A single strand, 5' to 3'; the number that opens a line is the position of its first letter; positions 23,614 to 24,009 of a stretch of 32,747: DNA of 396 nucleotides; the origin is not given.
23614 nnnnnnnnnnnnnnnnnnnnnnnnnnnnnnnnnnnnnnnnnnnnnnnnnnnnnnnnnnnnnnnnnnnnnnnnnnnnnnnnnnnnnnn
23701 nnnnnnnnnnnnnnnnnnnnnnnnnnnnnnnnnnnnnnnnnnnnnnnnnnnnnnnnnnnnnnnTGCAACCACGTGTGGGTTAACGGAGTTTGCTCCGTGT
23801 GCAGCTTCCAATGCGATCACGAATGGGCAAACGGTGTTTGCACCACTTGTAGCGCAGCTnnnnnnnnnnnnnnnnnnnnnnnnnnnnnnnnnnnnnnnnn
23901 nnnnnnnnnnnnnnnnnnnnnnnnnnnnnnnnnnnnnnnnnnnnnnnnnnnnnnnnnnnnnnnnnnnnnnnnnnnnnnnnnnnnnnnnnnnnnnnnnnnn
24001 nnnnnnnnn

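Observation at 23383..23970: Ten tandem Cys3-His mini-repeats at the N-terminus of an extracytoplasmic binding lipoprotein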

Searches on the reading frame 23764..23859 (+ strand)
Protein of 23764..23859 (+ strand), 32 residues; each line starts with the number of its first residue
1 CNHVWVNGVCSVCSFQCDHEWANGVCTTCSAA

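Call 29: search_protein_representatives(alignment_id=A1)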
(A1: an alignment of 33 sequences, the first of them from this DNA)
Query: 33 sequences, 32 profile positions. Proteins with E-value up to 0.001 (for the whole library): 902; up to 1e-10: 371; up to 1e-30: 78. The best 150 are listed.
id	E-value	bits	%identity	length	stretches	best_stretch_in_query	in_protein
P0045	2.4e-124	420.6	-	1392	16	1-31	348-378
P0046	1.6e-107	366.8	-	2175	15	1-31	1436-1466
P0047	2.1e-92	318.4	-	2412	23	1-31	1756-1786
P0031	1.7e-84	293.1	-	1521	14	1-30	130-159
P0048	9.4e-82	284.3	-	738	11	1-31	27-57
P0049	1.6e-81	283.6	-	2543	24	1-31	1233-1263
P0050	2.8e-78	273.2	-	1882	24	6-31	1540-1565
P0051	6.2e-78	272.1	-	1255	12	1-31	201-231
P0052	1.5e-77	270.9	-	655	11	1-31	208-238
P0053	9.3e-76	265.2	-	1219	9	1-31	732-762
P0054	2.4e-66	235.1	-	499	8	1-31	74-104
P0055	6.9e-66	233.6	-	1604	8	1-31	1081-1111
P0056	7.9e-63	223.8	-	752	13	1-31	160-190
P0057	3.8e-62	221.6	-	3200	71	3-31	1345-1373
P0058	5.0e-62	221.2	-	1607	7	1-31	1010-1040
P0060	1.7e-58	209.9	-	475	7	1-31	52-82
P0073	7.2e-44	163.1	-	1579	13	1-31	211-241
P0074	1.3e-43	162.4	-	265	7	1-30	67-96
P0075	1.8e-43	161.9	-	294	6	1-31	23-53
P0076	6.4e-43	160.1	-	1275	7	1-31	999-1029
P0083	2.9e-40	151.6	-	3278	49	2-31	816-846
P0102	8.9e-35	134.1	-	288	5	1-31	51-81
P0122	1.5e-30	120.6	-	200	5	1-31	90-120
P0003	5.2e-26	106.0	-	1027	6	2-31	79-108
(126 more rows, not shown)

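Call 32: predict_structure(alignment_id=A1)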
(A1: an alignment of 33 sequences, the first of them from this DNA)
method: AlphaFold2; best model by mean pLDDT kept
length: 32 residues; sequences in the alignment: 33
mean_pLDDT: 79.8   pTM: 0.38
mean pLDDT of the five models: 79.8, 76.8, 71.3, 68.9, 68.1
residues with pLDDT >= 90: 0; 70-90: 29; 50-70: 3; < 50: 0
segments of 3 or more residues with pLDDT < 50: none
pLDDT, mean of each block of 10 residues (from residue 1): 75 82 84 74
secondary structure, 60 per line:
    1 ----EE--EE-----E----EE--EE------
elements in order:

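Call 38: fold_search(model_id=the predicted structure, library=pdb)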
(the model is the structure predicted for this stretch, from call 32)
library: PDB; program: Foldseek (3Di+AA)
matches with E <= 10: 18; with E <= 0.001: 0
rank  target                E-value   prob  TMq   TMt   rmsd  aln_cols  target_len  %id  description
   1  5af6_I                2.6e+00  0.04  0.28  0.33   4.2        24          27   29  Structure of Lys33-linked diUb bound to Trabid NZF1 (released 2015-03-25)
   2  5af6_G                2.8e+00  0.03  0.29  0.31   5.6        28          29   25  Structure of Lys33-linked diUb bound to Trabid NZF1 (released 2015-03-25)
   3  7zs9_4                3.3e+00  0.04  0.32  0.06   6.9        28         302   28  Yeast RNA polymerase II transcription pre-initiation complex with the +1 nucleosome (complex A) (released 2022-11-16)
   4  7zsa_4                4.2e+00  0.03  0.32  0.06   7.0        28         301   28  Yeast RNA polymerase II transcription pre-initiation complex with the +1 nucleosome and NTP (complex B) (released 2022-11-16)
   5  7o4k_4                4.6e+00  0.04  0.33  0.06   7.0        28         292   28  Yeast TFIIH in the contracted state within the pre-initiation complex (released 2021-06-16)
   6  8ebs_F                5.3e+00  0.02  0.31  0.07   7.1        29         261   34  Initial DNA-lesion (Cy5) binding by XPC and TFIIH (released 2023-04-19)
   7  6skf_Bg               5.8e+00  0.02  0.27  0.14   7.5        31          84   26  Cryo-EM Structure of T. kodakarensis 70S ribosome (released 2020-07-29)
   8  9i14_Lj               6.3e+00  0.02  0.28  0.15   4.9        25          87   16  CRYO-EM STRUCTURE OF HCT15 POLYSOMES IN HYBRID-PRE STATE (released 2026-01-28)
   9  7zsb_4                6.8e+00  0.02  0.32  0.06   7.0        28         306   28  Yeast RNA polymerase II transcription pre-initiation complex with the +1 nucleosome and NTP, complex C (released 2022-11-16)
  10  7olc_Lj               6.8e+00  0.02  0.30  0.14   8.2        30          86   27  Thermophilic eukaryotic 80S ribosome at idle POST state (released 2022-01-26)
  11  9bh5_Cj               7.3e+00  0.02  0.28  0.14   9.3        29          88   21  High-resolution C. elegans 80S ribosome structure - class 1 (released 2024-09-04)
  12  7exm_A                8.0e+00  0.02  0.30  0.06   5.9        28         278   14  The N-terminal crystal structure of SARS-CoV-2 NSP2 (released 2021-06-16)
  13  8etc_j                8.0e+00  0.01  0.28  0.16   9.8        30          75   17  Fkbp39 associated nascent 60S ribosome State 4 (released 2022-11-30)
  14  8w0e_4                8.6e+00  0.01  0.29  0.03   6.8        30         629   27  Cryo-EM structure of a human MCM2-7 single hexamer on dsDNA (released 2024-10-02)
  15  1twa_I                8.6e+00  0.01  0.20  0.08  11.5        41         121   20  RNA polymerase II complexed with ATP (released 2004-11-16)
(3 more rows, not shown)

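Call 41: search_protein_families(library=pfam, alignment_id=A3, max_evalue=0.001)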
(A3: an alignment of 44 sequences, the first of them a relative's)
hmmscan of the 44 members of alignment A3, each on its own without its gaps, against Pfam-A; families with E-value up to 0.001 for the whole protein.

A. member 1, P0048 (738 aa): 1 family
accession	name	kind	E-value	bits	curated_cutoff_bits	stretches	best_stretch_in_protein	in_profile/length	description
PF01839.29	FG-GAP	-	0.00091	19.5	22.1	0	593-604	8-19/37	FG-GAP repeat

B. families by the number of members that match (of 44 scanned): 9 families
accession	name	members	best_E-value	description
PF00756.26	Esterase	9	2.3e-10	Putative esterase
PF16561.11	AMPK1_CBM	2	4.4e-11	Glycogen recognition site of AMP-activated protein kinase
PF08757.17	CotH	1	7.8e-31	CotH kinase protein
PF16227.11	DUF4886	1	1.1e-07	Domain of unknown function (DUF4886)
PF02230.22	Abhydrolase_2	1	0.00043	Phospholipase/Carboxylesterase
PF18888.5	DUF5650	1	0.00044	Repeat of unknown function (DUF5650)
PF16819.11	DUF5074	1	0.00045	Domain of unknown function (DUF5074)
PF01839.29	FG-GAP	1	0.00091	FG-GAP repeat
PF12697.13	Abhydrolase_6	1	0.00096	Alpha/beta hydrolase family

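Call 54: list_cluster_members(proteins=[P0045, P0046, P0048, P0052, P0054, P0057, P0060, P0083, P0002, P0003])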
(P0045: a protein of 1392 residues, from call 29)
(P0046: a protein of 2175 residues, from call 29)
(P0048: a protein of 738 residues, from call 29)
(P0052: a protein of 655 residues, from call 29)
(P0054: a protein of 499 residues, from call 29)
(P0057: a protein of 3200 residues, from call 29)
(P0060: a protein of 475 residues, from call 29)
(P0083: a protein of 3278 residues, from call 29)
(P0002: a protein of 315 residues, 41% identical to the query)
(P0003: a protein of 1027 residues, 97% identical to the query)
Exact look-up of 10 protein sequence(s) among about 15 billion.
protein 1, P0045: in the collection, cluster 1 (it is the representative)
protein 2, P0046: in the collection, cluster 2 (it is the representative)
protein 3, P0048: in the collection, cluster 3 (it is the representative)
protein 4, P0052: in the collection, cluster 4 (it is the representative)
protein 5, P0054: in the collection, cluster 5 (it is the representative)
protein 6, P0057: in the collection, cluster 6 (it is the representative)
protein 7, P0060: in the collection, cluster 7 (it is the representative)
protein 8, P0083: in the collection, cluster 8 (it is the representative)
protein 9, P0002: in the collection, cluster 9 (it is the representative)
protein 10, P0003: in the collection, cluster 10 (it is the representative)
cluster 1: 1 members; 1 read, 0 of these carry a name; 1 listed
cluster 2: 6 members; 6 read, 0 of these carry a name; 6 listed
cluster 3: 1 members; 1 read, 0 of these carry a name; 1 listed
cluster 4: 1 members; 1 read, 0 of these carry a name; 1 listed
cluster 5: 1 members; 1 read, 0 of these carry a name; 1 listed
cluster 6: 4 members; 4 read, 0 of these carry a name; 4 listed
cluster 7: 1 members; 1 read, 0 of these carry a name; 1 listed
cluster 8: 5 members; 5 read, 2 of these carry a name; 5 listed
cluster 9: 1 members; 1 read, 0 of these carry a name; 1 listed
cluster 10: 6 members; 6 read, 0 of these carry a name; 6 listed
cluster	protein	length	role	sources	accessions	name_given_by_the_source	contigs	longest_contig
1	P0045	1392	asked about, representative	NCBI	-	-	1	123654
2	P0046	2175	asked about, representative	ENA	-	-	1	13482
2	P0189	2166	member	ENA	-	-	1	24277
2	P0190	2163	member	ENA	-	-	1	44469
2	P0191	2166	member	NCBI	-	-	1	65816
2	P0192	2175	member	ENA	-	-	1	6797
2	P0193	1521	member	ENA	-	-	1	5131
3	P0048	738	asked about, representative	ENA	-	-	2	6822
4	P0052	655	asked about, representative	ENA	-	-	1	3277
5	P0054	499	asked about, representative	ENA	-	-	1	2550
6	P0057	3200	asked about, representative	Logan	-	-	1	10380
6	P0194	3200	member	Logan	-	-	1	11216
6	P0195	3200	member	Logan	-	-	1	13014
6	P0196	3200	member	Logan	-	-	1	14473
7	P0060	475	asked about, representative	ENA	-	-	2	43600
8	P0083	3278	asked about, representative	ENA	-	-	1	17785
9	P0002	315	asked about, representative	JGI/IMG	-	-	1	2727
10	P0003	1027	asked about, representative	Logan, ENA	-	-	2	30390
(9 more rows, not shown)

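Call 73: search_protein_families(library=pfam, proteins=[P0045, P0051, P0053, P0055, P0058, P0073, P0076], max_evalue=0.0001)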
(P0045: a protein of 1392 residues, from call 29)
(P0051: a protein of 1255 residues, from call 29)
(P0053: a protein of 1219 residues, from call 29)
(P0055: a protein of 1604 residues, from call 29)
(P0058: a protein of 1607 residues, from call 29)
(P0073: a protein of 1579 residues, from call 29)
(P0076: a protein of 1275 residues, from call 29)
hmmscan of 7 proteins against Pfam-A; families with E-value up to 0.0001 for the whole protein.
P0045 (1392 aa): 4 families
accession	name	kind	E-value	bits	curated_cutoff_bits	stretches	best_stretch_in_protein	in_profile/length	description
PF13306.12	LRR_5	-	1.1e-10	41.9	27.7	1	72-116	18-61/127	BspA type Leucine rich repeat region (6 copies)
PF00041.27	fn3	-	2e-06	28.4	25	0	860-928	13-75/84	Fibronectin type III domain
PF21910.2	GH85_C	-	2.2e-06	28.4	27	0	860-882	16-38/95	GH85 endohexosaminidases, C-terminal domain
PF13855.12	LRR_8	-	1e-05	25.6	27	0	76-115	13-53/61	Leucine rich repeat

P0051 (1255 aa): 0 families

P0053 (1219 aa): 0 families

P0055 (1604 aa): 2 families
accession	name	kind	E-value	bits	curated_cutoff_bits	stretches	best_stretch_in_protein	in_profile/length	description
PF01183.26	Glyco_hydro_25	-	4.7e-14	53.5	27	1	247-422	2-179/180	Glycosyl hydrolases family 25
PF08239.17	SH3_3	-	2.2e-11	44.2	27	1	465-517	4-53/54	Bacterial SH3 domain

P0058 (1607 aa): 2 families
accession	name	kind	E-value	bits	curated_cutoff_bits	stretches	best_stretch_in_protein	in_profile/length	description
PF01183.26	Glyco_hydro_25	-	2.1e-27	97.1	27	1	247-417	1-180/180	Glycosyl hydrolases family 25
PF08239.17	SH3_3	-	1.3e-07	32.2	27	0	464-511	9-53/54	Bacterial SH3 domain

P0073 (1579 aa): 1 family
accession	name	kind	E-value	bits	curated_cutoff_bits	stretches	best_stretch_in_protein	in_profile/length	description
PF19789.6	DUF6273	-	1.2e-10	41.9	23.5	1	1437-1551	22-143/172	Domain of unknown function (DUF6273)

P0076 (1275 aa): 4 families
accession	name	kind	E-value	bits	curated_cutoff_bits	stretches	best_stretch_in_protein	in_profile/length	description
PF14717.12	DUF4465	-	4e-40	138.5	25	1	103-286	3-176/176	Domain of unknown function (DUF4465)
PF02368.24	Big_2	-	1.6e-34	118.1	22.8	3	577-647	2-75/79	Bacterial Ig-like domain (group 2)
PF22359.2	Big-like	-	1.4e-15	57.6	27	2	620-655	12-48/48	Bacterial Ig-like domain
PF21461.3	HL_N-beta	-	8.2e-07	29.2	27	0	534-557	19-42/57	Hyaluronate lyase, N-terminal beta-sheet domain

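Call 81: search_protein_families(library=pfam, proteins=[P0074, P0075, P0102, P0122], max_evalue=10)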
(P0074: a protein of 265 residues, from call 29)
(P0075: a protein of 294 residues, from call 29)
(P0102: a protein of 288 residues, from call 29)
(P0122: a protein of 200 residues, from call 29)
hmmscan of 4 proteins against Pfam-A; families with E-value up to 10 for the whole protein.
P0074 (265 aa): 0 families

P0075 (294 aa): 0 families

P0102 (288 aa): 3 families
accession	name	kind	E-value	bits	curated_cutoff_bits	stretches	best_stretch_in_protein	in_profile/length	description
PF13517.12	FG-GAP_3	-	0.18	12.8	26.9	1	197-216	1-19/61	FG-GAP-like repeat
PF01679.22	Pmp3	-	1.6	9.2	22.9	1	57-88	14-44/49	Proteolipid membrane potential modulator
PF22838.1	COMMD8_HN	-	3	8.8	27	1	25-72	9-56/90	COMMD8, helical N-terminal domain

P0122 (200 aa): 1 family
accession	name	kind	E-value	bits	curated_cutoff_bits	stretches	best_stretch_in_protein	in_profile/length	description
PF16919.11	PknG_rubred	-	0.035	14.5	28.5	1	40-70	35-65/74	Protein kinase G rubredoxin domain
